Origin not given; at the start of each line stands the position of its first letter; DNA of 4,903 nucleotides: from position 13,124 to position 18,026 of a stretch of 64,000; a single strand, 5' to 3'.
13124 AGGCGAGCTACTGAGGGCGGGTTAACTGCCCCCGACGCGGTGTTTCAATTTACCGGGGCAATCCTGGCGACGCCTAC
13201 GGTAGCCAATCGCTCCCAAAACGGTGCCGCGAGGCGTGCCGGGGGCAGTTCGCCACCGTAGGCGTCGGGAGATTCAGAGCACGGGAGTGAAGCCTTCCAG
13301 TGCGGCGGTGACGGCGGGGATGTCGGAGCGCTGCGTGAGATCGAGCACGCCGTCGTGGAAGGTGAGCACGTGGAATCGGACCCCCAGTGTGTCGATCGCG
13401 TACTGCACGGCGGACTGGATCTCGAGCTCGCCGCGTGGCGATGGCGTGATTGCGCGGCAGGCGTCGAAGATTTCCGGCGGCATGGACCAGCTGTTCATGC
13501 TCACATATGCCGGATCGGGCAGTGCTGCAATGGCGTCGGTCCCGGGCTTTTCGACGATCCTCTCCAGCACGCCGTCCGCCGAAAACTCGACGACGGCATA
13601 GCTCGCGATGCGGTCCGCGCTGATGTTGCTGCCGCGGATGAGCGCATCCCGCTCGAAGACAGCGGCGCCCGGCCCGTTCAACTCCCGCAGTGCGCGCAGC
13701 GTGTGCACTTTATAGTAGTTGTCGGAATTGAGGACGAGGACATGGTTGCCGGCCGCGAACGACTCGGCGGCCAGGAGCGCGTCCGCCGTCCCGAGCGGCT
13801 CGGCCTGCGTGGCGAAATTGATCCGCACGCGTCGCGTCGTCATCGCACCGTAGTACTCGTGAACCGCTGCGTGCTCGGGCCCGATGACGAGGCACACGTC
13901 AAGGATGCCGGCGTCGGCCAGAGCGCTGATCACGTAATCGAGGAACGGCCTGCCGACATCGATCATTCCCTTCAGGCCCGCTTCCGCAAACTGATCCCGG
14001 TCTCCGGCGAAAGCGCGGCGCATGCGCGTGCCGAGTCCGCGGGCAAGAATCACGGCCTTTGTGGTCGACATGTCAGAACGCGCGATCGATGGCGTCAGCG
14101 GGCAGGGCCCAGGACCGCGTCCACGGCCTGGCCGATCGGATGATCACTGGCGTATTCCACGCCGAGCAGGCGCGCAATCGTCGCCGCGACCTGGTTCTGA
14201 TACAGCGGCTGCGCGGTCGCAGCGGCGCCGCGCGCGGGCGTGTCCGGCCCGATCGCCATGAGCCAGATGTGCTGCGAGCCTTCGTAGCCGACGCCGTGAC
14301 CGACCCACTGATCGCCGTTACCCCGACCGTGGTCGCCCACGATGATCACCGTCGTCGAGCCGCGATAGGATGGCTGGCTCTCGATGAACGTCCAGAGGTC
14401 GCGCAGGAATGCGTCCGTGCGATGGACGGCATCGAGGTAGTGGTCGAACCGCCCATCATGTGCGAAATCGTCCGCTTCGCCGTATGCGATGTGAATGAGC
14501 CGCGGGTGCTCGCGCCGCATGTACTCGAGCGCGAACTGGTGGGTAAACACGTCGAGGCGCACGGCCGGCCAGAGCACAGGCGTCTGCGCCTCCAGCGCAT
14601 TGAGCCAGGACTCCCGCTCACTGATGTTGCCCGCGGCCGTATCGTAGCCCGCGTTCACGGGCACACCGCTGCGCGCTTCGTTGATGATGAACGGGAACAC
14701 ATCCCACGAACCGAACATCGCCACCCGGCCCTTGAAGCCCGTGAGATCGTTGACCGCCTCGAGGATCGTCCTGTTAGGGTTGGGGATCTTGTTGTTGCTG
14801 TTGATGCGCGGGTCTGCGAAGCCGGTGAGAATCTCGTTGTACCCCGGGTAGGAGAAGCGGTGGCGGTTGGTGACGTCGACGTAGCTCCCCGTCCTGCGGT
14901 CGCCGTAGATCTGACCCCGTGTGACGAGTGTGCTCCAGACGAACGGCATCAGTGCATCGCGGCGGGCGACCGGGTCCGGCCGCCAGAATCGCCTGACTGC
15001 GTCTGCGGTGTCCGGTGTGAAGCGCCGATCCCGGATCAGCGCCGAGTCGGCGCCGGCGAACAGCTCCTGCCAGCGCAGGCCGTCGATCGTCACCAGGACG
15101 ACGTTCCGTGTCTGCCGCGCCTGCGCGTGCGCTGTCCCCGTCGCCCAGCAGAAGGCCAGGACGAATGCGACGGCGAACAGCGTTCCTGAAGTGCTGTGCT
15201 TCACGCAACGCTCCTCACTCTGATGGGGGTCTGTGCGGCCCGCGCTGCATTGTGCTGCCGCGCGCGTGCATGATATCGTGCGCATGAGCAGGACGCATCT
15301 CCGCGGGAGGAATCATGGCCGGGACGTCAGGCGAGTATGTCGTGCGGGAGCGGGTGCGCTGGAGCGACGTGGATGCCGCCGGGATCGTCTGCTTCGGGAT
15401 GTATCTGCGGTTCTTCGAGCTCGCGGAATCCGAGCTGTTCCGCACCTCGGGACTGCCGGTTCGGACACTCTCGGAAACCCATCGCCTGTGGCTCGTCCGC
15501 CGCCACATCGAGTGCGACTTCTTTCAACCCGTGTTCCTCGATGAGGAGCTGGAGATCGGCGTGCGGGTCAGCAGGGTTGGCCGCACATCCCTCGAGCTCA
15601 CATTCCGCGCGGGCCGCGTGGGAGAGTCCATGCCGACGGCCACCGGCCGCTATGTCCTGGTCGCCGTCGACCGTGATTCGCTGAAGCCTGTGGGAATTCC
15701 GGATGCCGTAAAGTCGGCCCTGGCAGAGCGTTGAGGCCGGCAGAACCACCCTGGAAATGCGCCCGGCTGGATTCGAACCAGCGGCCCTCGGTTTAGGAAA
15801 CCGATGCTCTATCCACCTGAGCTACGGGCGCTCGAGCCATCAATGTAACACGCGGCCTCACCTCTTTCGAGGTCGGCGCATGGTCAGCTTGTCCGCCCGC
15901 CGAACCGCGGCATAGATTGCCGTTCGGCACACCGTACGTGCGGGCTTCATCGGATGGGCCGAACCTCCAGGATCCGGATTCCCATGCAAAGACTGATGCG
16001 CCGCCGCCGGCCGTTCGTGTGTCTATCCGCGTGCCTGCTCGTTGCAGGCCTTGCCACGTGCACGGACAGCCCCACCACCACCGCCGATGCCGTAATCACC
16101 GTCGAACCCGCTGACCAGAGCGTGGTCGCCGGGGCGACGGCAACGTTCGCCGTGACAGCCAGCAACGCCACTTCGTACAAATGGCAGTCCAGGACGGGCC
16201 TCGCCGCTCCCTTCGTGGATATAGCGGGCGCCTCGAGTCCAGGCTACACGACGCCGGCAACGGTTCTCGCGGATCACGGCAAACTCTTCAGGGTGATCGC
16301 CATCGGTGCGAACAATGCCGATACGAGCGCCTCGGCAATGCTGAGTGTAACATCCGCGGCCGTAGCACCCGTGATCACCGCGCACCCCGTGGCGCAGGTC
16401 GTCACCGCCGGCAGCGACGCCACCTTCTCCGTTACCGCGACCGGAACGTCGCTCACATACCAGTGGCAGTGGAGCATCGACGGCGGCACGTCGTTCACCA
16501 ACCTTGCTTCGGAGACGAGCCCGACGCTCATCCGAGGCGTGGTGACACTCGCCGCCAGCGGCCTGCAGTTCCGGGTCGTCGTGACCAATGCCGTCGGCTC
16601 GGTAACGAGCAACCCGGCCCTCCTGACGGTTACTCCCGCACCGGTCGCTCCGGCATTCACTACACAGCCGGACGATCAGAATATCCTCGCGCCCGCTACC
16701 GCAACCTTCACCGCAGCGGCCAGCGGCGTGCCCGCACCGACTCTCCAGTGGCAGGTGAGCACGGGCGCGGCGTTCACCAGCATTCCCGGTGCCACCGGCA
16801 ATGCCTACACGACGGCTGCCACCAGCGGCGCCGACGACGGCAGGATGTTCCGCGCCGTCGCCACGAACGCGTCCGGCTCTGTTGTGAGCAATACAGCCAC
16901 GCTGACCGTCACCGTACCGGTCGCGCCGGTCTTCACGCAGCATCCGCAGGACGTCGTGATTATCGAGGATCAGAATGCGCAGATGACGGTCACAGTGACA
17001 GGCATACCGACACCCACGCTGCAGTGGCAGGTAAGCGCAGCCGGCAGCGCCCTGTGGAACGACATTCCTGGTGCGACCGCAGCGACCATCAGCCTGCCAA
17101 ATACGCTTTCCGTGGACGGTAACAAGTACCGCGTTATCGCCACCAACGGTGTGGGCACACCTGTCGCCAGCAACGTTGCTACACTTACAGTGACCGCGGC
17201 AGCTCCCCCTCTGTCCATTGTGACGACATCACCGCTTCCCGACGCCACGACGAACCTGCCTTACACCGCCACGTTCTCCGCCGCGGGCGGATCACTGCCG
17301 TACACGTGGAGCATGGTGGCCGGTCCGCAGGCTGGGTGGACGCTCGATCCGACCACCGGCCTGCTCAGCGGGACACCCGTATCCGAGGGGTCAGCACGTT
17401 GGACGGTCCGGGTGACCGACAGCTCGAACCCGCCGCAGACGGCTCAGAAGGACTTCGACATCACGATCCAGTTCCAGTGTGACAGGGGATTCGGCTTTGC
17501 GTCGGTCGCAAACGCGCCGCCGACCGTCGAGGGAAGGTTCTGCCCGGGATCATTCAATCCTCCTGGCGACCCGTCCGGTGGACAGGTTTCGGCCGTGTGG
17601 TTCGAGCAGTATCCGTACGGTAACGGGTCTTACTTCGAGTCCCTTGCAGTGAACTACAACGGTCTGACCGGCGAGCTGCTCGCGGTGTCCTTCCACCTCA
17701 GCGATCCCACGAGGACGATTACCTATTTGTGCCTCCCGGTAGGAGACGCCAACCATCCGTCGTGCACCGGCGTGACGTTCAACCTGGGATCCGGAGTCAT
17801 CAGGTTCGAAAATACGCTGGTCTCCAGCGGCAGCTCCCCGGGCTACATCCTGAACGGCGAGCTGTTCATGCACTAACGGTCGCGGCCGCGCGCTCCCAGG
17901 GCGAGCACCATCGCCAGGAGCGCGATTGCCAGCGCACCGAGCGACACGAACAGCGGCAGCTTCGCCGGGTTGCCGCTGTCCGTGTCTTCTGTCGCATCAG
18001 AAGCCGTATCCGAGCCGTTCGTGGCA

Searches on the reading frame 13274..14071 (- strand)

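Call 68: search_protein_families(library=pfam, proteins=[window:13274-14071:-], max_evalue=0.0001)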
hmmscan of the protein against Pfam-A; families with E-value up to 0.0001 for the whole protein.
window:13274-14071:- (265 aa): 2 families
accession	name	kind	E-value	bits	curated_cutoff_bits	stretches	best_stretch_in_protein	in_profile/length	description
PF00483.29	NTP_transferase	-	3.4e-21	76.4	21.2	1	5-228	1-212/245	Nucleotidyl transferase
PF12804.13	NTP_transf_3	-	9.7e-07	29.5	27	1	6-139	1-120/160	MobA-like NTP transferase domain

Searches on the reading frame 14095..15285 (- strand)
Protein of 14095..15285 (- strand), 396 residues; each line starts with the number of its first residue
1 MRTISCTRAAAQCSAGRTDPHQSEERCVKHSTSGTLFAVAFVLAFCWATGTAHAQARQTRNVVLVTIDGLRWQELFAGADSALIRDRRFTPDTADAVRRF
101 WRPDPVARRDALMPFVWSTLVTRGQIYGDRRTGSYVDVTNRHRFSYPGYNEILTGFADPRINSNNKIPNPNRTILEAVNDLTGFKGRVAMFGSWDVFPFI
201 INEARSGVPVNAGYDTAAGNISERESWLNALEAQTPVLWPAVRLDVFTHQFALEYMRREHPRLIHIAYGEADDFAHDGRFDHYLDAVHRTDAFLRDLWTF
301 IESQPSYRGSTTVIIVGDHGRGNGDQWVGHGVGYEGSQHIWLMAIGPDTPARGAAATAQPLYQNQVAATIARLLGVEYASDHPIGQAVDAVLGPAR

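Call 68: search_protein_families(library=pfam, proteins=[window:14095-15285:-], max_evalue=0.0001)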
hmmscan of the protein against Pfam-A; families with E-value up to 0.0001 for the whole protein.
window:14095-15285:- (396 aa): 2 families
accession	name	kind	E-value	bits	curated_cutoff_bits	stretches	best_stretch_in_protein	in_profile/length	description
PF00884.28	Sulfatase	-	1.7e-07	31.3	25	1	278-376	201-301/301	Sulfatase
PF01663.27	Phosphodiest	-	3e-07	30.8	23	1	90-324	78-224/342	Type I phosphodiesterase / nucleotide pyrophosphatase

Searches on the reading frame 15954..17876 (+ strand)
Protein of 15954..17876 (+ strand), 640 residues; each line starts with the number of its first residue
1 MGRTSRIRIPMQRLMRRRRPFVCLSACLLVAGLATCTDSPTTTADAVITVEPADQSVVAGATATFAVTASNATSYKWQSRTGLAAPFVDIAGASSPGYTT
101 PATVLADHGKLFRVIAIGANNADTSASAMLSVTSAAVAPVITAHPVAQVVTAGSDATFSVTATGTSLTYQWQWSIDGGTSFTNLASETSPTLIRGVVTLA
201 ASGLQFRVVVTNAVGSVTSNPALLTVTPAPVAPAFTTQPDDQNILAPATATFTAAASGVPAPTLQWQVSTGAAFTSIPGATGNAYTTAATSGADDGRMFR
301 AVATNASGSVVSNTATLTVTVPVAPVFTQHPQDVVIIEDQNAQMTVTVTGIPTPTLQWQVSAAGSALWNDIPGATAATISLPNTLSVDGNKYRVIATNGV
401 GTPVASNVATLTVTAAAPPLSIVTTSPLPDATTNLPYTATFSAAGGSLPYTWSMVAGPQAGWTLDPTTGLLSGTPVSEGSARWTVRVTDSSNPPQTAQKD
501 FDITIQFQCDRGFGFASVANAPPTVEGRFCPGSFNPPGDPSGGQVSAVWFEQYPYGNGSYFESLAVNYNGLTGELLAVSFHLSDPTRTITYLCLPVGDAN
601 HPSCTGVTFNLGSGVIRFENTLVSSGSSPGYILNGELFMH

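Call 68: search_protein_families(library=pfam, proteins=[window:15954-17876:+], max_evalue=0.0001)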
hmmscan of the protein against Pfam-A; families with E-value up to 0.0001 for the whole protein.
window:15954-17876:+ (640 aa): 4 families
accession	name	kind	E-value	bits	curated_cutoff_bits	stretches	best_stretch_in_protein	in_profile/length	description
PF13927.12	Ig_3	-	1.7e-20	73.7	30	1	325-398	2-78/78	Immunoglobulin domain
PF07679.22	I-set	-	1.4e-17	63.9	23.7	1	325-404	1-83/90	Immunoglobulin I-set domain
PF05345.18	He_PIG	-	2.6e-07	31.4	24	1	422-505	3-95/96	Putative Ig domain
PF13895.12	Ig_2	-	4e-07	30.6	27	0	138-226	1-79/79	Immunoglobulin domain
